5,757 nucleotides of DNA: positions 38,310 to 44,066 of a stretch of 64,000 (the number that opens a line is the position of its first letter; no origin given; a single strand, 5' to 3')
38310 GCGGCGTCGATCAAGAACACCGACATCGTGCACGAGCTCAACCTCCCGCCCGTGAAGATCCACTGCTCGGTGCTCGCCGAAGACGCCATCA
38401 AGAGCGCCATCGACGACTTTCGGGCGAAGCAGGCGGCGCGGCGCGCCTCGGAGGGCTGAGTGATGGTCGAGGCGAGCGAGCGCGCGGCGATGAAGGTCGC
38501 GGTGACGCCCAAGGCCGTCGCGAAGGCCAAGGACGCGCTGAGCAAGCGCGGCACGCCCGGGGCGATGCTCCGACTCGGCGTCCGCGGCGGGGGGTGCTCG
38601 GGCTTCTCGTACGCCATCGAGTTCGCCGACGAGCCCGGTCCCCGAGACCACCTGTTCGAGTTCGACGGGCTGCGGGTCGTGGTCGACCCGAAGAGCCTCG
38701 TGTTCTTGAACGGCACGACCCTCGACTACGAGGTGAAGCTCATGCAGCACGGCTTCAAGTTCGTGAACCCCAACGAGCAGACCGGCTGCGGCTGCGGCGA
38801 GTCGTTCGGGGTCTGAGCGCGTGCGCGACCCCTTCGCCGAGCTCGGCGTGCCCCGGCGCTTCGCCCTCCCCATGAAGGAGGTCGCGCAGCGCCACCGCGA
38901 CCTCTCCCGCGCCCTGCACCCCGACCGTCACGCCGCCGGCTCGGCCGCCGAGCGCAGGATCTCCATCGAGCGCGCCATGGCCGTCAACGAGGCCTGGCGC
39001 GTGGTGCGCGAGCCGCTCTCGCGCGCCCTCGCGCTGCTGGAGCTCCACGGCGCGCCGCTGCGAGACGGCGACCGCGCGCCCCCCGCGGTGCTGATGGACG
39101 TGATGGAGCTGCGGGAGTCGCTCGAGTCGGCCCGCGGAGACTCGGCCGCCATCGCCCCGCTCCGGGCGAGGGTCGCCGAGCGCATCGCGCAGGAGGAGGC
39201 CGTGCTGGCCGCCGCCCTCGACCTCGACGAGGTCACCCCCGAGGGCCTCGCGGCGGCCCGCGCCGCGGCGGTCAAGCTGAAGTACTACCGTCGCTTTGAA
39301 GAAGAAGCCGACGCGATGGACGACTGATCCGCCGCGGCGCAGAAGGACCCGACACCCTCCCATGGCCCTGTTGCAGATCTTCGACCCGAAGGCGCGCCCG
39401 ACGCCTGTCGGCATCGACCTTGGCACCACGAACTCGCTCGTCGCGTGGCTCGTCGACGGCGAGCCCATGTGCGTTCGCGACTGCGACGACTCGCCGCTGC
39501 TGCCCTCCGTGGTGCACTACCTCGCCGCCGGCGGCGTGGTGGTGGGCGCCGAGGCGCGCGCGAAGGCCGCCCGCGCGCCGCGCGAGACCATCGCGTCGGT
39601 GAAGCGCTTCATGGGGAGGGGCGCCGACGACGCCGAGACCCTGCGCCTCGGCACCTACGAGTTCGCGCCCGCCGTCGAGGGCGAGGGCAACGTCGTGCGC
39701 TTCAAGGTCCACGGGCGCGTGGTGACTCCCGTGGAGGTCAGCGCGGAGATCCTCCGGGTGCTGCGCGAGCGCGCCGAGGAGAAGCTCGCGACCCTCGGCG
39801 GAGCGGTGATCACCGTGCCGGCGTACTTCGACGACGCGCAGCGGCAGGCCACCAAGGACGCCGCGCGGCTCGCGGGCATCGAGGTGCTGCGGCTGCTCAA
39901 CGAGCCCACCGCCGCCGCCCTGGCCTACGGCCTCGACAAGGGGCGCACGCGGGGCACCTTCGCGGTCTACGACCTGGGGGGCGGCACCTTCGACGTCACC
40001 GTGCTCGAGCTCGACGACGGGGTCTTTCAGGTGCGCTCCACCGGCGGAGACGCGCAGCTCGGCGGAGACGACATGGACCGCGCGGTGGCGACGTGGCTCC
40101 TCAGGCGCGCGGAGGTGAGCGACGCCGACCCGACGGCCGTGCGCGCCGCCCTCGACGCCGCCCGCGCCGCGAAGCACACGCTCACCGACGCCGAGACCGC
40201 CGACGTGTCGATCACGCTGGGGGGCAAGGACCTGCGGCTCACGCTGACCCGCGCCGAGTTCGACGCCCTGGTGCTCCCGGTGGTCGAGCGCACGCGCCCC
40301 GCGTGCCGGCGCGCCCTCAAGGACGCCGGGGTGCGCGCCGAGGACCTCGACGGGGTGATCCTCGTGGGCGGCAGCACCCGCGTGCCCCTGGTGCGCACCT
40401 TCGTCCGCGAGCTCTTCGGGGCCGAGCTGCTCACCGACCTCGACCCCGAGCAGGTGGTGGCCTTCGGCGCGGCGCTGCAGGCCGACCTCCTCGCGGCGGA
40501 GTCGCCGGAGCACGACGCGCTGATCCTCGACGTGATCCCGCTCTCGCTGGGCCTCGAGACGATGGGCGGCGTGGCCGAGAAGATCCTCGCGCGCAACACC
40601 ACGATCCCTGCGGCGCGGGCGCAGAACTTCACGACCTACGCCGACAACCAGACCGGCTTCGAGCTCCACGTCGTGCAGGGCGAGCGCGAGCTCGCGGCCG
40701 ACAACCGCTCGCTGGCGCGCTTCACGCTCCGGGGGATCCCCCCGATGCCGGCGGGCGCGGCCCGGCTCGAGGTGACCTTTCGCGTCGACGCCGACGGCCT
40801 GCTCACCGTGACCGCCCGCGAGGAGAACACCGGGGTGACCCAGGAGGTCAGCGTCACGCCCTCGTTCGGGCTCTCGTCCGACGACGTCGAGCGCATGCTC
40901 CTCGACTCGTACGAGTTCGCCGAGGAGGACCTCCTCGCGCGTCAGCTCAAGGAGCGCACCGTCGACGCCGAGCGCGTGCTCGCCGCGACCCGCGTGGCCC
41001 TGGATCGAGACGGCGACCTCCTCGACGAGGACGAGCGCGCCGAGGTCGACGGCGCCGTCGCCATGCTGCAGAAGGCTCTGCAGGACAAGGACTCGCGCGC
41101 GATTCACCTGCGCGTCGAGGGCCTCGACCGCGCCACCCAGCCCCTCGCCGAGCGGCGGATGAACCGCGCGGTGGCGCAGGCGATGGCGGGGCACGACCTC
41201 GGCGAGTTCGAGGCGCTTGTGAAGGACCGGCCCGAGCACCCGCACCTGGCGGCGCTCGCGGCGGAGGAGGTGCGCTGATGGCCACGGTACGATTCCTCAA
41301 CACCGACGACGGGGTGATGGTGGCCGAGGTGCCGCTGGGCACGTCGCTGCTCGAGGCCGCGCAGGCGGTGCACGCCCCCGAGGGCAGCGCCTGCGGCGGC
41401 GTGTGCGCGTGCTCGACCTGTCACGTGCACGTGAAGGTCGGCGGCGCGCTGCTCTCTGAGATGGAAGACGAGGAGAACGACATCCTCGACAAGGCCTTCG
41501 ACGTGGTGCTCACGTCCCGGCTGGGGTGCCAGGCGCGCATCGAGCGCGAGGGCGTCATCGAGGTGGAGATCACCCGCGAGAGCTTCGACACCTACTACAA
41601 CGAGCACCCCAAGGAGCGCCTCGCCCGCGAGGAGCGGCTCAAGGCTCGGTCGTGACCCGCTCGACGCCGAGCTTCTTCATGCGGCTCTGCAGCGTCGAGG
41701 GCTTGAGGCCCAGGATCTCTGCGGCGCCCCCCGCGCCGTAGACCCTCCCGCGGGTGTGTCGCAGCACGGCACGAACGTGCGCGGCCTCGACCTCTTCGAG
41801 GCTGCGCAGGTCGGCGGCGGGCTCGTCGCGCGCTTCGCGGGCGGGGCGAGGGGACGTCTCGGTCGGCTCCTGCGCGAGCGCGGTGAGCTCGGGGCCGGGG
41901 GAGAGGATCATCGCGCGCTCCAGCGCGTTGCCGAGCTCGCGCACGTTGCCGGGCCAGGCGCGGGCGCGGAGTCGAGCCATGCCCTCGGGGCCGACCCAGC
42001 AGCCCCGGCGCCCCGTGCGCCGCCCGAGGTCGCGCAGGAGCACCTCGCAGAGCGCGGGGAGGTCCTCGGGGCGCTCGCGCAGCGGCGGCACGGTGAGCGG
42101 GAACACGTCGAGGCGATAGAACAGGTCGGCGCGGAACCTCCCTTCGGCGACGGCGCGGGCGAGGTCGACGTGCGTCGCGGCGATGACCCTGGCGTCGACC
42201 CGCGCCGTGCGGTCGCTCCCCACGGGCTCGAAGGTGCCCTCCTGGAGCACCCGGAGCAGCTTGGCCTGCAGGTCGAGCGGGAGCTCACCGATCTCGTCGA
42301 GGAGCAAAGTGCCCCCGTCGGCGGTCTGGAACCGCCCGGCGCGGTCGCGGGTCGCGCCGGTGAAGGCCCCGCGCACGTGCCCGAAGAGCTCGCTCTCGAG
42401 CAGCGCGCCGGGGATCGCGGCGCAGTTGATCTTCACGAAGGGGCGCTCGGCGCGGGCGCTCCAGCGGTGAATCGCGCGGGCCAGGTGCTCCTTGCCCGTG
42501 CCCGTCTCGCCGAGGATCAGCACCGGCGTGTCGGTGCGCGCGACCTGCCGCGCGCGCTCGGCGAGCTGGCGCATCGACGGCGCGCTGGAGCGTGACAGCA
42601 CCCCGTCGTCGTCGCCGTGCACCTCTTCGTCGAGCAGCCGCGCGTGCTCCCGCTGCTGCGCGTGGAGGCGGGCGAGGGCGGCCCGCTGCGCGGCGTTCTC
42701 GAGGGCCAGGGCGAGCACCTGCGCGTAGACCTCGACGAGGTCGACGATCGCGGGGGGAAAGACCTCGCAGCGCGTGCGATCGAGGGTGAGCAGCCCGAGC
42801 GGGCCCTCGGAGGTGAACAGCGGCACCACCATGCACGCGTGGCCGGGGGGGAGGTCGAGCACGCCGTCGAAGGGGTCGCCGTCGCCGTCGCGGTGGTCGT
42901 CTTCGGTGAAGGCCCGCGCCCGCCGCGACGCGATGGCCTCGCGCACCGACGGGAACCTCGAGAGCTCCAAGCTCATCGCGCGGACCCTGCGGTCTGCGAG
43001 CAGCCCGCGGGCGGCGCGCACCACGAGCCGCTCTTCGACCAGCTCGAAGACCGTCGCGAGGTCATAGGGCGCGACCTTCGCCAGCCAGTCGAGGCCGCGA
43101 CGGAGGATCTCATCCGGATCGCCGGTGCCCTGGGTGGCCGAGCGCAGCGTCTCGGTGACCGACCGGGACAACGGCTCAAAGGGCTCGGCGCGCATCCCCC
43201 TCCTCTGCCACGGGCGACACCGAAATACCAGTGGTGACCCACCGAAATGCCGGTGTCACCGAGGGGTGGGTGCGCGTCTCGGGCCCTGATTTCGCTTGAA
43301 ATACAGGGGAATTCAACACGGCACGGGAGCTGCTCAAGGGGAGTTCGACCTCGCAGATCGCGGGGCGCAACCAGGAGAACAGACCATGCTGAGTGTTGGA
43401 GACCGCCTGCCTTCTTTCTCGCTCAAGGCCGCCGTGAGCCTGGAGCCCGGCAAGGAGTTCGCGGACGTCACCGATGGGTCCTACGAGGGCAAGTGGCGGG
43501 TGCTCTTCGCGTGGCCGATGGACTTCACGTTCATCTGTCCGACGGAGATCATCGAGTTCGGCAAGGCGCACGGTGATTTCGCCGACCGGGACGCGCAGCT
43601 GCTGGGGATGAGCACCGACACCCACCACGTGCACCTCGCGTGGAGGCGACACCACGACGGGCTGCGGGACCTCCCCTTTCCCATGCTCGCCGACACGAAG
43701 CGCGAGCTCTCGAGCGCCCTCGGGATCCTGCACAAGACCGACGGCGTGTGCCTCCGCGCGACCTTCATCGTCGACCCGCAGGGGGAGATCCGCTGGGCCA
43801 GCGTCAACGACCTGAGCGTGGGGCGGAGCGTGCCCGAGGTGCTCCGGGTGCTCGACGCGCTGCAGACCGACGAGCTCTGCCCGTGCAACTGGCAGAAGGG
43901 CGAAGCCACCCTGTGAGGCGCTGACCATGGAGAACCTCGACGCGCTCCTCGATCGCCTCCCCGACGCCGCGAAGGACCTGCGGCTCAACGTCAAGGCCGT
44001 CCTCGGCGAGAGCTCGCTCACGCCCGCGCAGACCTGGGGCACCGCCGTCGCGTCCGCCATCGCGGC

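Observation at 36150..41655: isc Fe-S assembly operon headed by a MerR-type regulator with a C-terminal Cys cluster instead of IscR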

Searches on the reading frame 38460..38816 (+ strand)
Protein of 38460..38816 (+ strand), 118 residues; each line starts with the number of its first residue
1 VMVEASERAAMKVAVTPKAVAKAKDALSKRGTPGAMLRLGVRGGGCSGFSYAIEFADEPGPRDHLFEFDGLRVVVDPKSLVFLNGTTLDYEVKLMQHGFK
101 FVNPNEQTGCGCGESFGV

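Call 3: search_protein_families(library=pfam, proteins=[window:38460-38816:+], max_evalue=0.01)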
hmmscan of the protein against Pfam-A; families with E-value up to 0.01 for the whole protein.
window:38460-38816:+ (118 aa): 1 family
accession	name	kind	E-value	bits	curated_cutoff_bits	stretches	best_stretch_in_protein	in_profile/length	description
PF01521.26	Fe-S_biosyn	-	2.3e-20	73.3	26.3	1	11-113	1-109/110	Iron-sulphur cluster biosynthesis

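Call 4: search_protein_families(library=ncbifam, proteins=[window:38460-38816:+], max_evalue=0.01)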
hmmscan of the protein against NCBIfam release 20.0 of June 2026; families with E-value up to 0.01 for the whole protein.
window:38460-38816:+ (118 aa): 9 families
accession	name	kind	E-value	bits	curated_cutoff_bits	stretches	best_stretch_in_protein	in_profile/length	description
TIGR00049.1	TIGR00049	subfamily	4e-34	117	58.8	1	13-117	1-105/106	iron-sulfur cluster assembly accessory protein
TIGR02011.1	IscA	equivalog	3.6e-33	113.9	150.6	1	14-118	2-105/105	iron-sulfur cluster assembly protein IscA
NF007049.0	PRK09502.1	equivalog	2.2e-31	108.2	181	1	11-118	1-107/107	iron-sulfur cluster assembly protein IscA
TIGR01997.1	sufA_proteo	equivalog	3.6e-30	104.3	136.2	1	13-118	3-107/107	Fe-S cluster assembly scaffold SufA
NF010147.0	PRK13623.1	equivalog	3.4e-25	88.5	117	1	7-118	4-115/115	iron-sulfur cluster insertion protein ErpA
NF007050.0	PRK09504.1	equivalog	2.3e-24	85.8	161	1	10-118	15-122/122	Fe-S cluster assembly scaffold SufA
NF038090.1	IscA_HesB_Se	subfamily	4.2e-09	36.6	85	1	13-113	2-100/101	IscA/HesB family protein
TIGR03341.1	YhgI_GntY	equivalog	0.0002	21.2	269.35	1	14-106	2-95/190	Fe-S biogenesis protein NfuA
TIGR01911.1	HesB_rel_seleno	subfamily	0.0013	19.3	66.35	1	12-79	3-69/92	HesB-like protein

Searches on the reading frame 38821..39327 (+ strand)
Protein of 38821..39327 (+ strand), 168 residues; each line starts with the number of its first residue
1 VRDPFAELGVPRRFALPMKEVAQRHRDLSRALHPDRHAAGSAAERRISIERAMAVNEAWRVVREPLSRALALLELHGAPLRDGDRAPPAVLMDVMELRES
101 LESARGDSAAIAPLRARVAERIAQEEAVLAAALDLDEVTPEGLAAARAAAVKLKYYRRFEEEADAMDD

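Call 3: search_protein_families(library=pfam, proteins=[window:38821-39327:+], max_evalue=0.01)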
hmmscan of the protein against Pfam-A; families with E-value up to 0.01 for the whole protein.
window:38821-39327:+ (168 aa): 2 families
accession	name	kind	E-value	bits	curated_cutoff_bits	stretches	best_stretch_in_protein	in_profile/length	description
PF07743.18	HSCB_C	-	3.1e-16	60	22.1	1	87-163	2-73/74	HSCB C-terminal oligomerisation domain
PF00226.36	DnaJ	-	0.00021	21.8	27.8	1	4-69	2-60/63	DnaJ domain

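Call 4: search_protein_families(library=ncbifam, proteins=[window:38821-39327:+], max_evalue=0.01)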
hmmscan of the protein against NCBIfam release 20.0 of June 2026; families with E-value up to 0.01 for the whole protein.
window:38821-39327:+ (168 aa): 6 families
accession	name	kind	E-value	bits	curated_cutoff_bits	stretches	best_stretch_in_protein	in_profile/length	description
NF003449.0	PRK05014.1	equivalog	6.4e-27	94.8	189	1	5-168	4-167/172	co-chaperone HscB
NF002935.0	PRK03578.1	equivalog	5.3e-26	92.2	198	1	4-165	8-169/176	Fe-S protein assembly co-chaperone HscB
TIGR00714.1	hscB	equivalog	2.4e-18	66.7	46.75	1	16-165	3-150/156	Fe-S protein assembly co-chaperone HscB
NF001420.0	PRK00294.1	equivalog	3.5e-18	66.3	169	1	5-123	7-128/173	co-chaperone HscB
NF010871.0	PRK14278.1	equivalog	0.00077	18.4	502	1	2-139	3-127/378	molecular chaperone DnaJ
NF010872.0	PRK14279.1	equivalog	0.0094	15.1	556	0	3-68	10-68/394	molecular chaperone DnaJ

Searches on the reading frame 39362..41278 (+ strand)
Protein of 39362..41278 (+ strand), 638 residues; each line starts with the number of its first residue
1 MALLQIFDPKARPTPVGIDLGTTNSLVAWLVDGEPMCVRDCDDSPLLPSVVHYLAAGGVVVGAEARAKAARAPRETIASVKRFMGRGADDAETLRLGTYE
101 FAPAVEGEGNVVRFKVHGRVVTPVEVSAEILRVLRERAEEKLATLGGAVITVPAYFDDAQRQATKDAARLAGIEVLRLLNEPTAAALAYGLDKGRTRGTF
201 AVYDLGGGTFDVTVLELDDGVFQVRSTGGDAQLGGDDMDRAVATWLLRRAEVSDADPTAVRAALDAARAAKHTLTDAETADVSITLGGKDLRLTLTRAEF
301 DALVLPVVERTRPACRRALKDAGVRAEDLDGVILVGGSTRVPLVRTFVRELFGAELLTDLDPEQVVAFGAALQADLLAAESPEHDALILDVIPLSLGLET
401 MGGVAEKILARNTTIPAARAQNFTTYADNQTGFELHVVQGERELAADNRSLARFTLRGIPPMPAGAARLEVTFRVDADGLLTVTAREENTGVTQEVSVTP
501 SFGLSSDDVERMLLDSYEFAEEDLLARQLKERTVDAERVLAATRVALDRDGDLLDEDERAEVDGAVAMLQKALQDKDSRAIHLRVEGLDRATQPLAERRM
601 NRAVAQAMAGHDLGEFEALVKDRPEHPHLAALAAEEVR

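Call 3: search_protein_families(library=pfam, proteins=[window:39362-41278:+], max_evalue=0.01)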
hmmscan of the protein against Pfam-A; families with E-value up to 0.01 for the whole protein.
window:39362-41278:+ (638 aa): 2 families
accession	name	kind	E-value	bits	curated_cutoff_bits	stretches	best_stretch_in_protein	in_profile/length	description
PF00012.26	HSP70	-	8.9e-177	589.4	20.6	1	16-600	2-598/599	Hsp70 protein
PF06723.19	MreB_Mbl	-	1.8e-17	63.6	27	1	119-372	66-317/327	MreB/Mbl protein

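Call 4: search_protein_families(library=ncbifam, proteins=[window:39362-41278:+], max_evalue=0.01)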
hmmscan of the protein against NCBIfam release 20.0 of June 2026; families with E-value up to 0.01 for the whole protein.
window:39362-41278:+ (638 aa): 15 families
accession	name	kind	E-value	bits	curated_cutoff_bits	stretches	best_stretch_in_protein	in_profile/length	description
NF003520.0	PRK05183.1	subfamily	2.2e-253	842.3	620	1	1-615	1-620/621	Fe-S protein assembly chaperone HscA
TIGR01991.1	HscA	equivalog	1.9e-246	819.3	708.55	1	16-613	2-598/600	Fe-S protein assembly chaperone HscA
NF001413.0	PRK00290.1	equivalog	4.9e-182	606.6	648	1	16-606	5-601/625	molecular chaperone DnaK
TIGR02350.1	prok_dnaK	equivalog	2.7e-179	597.4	822.55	1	16-598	3-593/596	molecular chaperone DnaK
NF009947.0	PRK13411.1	equivalog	1.6e-158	528.8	1002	1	16-584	5-582/662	molecular chaperone DnaK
NF009946.0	PRK13410.1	equivalog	3.4e-152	508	1019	1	16-597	5-599/669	molecular chaperone DnaK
NF002399.0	PRK01433.1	equivalog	4.2e-151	504.5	743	1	15-612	21-590/595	Fe-S protein assembly chaperone HscA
NF010539.0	PRK13927.1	subfamily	1.5e-16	60.3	293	1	120-371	72-323/339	rod shape-determining protein MreB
TIGR00904.1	mreB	subfamily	4.9e-15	55.4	365.75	1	120-372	72-324/334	MreB/Mrl family cell shape determining protein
NF008673.0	PRK11678.1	equivalog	1.1e-12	47.6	331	2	131-218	134-229/450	molecular chaperone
NF011660.0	PRK15080.1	equivalog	1.7e-12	47.2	182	1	126-229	74-173/277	ethanolamine utilization protein EutJ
TIGR02529.1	EutJ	subfamily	6.2e-11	42.2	152.1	1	120-229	35-140/239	ethanolamine utilization protein EutJ family protein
NF010540.1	PRK13929.1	exception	3.7e-10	39.4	515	1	119-371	69-321/334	rod-share determining protein MreBH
NF053558.1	BeeR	equivalog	1.8e-08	33.8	530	1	118-348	73-304/349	BeeR family actin-like protein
TIGR01312.1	XylB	equivalog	0.0004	19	380.25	1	326-381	388-442/481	xylulokinase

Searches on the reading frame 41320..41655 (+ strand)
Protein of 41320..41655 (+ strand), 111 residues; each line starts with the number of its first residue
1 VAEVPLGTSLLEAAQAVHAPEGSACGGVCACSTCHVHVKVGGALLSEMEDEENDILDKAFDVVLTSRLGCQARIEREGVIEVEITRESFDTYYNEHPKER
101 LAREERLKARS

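Call 3: search_protein_families(library=pfam, proteins=[window:41320-41655:+], max_evalue=0.01)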
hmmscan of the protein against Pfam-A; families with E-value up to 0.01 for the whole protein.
window:41320-41655:+ (111 aa): 1 family
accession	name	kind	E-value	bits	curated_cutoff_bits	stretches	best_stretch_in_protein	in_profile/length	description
PF00111.32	Fer2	-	2e-07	31.3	21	1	3-74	11-76/77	2Fe-2S iron-sulfur cluster binding domain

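Call 4: search_protein_families(library=ncbifam, proteins=[window:41320-41655:+], max_evalue=0.01)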
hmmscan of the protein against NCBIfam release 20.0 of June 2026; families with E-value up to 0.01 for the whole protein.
window:41320-41655:+ (111 aa): 4 families
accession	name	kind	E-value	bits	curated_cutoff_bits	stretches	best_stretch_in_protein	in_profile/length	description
TIGR02007.1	fdx_isc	equivalog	1.4e-19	70.3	132.1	1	3-89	19-104/110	ISC system 2Fe-2S type ferredoxin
TIGR01941.1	nqrF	equivalog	9.8e-08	31.3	295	1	3-88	45-124/405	NADH:ubiquinone reductase (Na(+)-transporting) subunit F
NF040756.1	corr_regen_AcsV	exception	0.0013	17.2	800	1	3-88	12-91/632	corrinoid activation/regeneration protein AcsV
NF033400.3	thiazolyl_B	subfamily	0.0033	17.3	30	1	9-34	13-38/45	thiazolylpeptide-type bacteriocin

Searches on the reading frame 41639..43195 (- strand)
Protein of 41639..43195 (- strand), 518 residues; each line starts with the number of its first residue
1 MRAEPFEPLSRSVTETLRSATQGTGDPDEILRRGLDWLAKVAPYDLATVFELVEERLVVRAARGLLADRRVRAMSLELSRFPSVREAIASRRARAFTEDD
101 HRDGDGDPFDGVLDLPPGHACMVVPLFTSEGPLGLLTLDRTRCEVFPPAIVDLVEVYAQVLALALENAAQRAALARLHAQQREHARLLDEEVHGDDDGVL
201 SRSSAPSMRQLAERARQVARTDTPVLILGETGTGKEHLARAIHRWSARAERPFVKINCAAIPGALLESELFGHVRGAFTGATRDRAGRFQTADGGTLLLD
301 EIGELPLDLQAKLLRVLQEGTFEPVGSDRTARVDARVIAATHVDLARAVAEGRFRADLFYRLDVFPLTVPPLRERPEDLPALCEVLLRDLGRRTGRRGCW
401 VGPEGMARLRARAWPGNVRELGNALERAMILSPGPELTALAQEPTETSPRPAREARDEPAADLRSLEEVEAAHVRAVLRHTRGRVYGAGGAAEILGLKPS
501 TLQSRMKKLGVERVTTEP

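Call 3: search_protein_families(library=pfam, proteins=[window:41639-43195:-], max_evalue=0.01)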
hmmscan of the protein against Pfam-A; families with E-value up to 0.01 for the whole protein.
window:41639-43195:- (518 aa): 12 families
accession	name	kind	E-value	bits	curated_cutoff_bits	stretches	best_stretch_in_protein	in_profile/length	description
PF00158.32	Sigma54_activat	-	5.4e-71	238.1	20.2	1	204-367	4-167/168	Sigma-54 interaction domain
PF14532.12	Sigma54_activ_2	-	1.6e-21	77.4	25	1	205-372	4-138/138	Sigma-54 interaction domain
PF25601.1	AAA_lid_14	-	2.6e-15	56.4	27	1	373-439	1-67/87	AAA+ ATPase lid domain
PF13492.12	GAF_3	-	1.8e-11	45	27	1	26-167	1-129/129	GAF domain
PF13185.12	GAF_2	-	5.6e-10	40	28.6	1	26-166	3-136/136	GAF domain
PF01590.32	GAF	-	7.3e-08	33.5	22.4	1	26-165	1-133/133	GAF domain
PF07728.20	AAA_5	-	1.3e-06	28.9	22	1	224-342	1-122/139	AAA domain (dynein-related subfamily)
PF02954.25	HTH_8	-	1.5e-06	28.3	22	1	465-509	1-42/42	Bacterial regulatory protein, Fis family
PF13191.12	AAA_16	-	0.00084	20.3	32.6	1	208-318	9-121/167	AAA ATPase domain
PF07724.20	AAA_2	-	0.0026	18.2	27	1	225-324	6-106/166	AAA domain (Cdc48 subfamily)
PF00004.35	AAA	-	0.0045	17.9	21.2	1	225-342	1-109/131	ATPase family associated with various cellular activities (AAA)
PF00493.29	MCM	-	0.0057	16.2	23.3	1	216-322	51-150/224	MCM P-loop domain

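Call 4: search_protein_families(library=ncbifam, proteins=[window:41639-43195:-], max_evalue=0.01)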
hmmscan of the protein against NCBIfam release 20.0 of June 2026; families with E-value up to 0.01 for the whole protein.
window:41639-43195:- (518 aa): 31 families (the best 25 are shown)
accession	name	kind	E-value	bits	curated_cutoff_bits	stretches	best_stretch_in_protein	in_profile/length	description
NF003451.0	PRK05022.1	equivalog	7.6e-118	394.4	476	1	29-512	24-511/512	nitric oxide reductase transcriptional regulator NorR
TIGR01817.1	nifA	equivalog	6.7e-105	351.8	528.85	1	122-439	112-435/534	nif-specific transcriptional activator NifA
NF011958.0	PRK15429.1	equivalog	4.2e-102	342.9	830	1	123-513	302-688/692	formate hydrogenlyase transcriptional activator FlhA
NF038308.1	RNA_repair_RtcR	equivalog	4.1e-98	329.5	650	1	172-470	155-475/530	RNA repair transcriptional activator RtcR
TIGR02915.1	PEP_resp_reg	equivalog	4.8e-89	299.2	502.6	1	176-511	118-444/445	PEP-CTERM-box response regulator transcription factor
TIGR01818.1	ntrC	equivalog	1.2e-86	291.4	558.6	1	186-467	123-403/463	nitrogen regulation protein NR(I)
NF041552.1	TF_PrdR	equivalog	2.8e-86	290.1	795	1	196-508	266-575/577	sigma-54 dependent transcriptional regulator PrdR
NF008469.0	PRK11361.1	equivalog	2e-84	284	714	1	203-483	147-427/461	acetoacetate metabolism transcriptional regulator AtoC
NF050807.1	TransRegFlbDCaul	equivalog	7e-84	282.3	750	1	195-508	116-437/454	sigma-54-dependent transcriptional regulator FlbD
NF011695.0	PRK15115.1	equivalog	1.5e-79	267.9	763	1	200-438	138-374/445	two-component system response regulator GlrR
TIGR02329.1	propionate_PrpR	equivalog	9.9e-76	255.4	499.2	1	203-508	216-526/526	propionate catabolism operon regulatory protein PrpR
NF007689.0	PRK10365.1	equivalog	1.6e-74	251.3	760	1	203-505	143-438/441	sigma-54-dependent response regulator transcription factor ZraR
NF041906.1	V4R_TF_MobR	exception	2e-74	251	999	1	204-508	237-543/544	phenol degradation transcriptional regulator MobR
TIGR02974.1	phageshock_pspF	equivalog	5.8e-74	249.3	443.55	1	205-456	5-259/336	phage shock protein operon transcriptional activator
NF041946.1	LuxO_transreg_Vib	equivalog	1.6e-73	248.1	800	1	191-441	127-375/463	quorum-sensing sigma-54 dependent transcriptional regulator LuxO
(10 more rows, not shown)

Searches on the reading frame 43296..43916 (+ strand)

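Call 26: search_protein_families(library=pfam, proteins=[window:43296-43916:+], max_evalue=0.001)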
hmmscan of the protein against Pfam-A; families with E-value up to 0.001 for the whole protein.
window:43296-43916:+ (206 aa): 3 families
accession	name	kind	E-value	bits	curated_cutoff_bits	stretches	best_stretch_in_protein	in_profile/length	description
PF00578.27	AhpC-TSA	-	5.3e-35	120.5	26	1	34-167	1-123/124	AhpC/TSA family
PF08534.16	Redoxin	-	7.3e-15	55.5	26.6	1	34-185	2-147/148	Redoxin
PF10417.14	1-cysPrx_C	-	0.001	19.5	21.1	0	193-206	11-24/41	C-terminal domain of 1-Cys peroxiredoxin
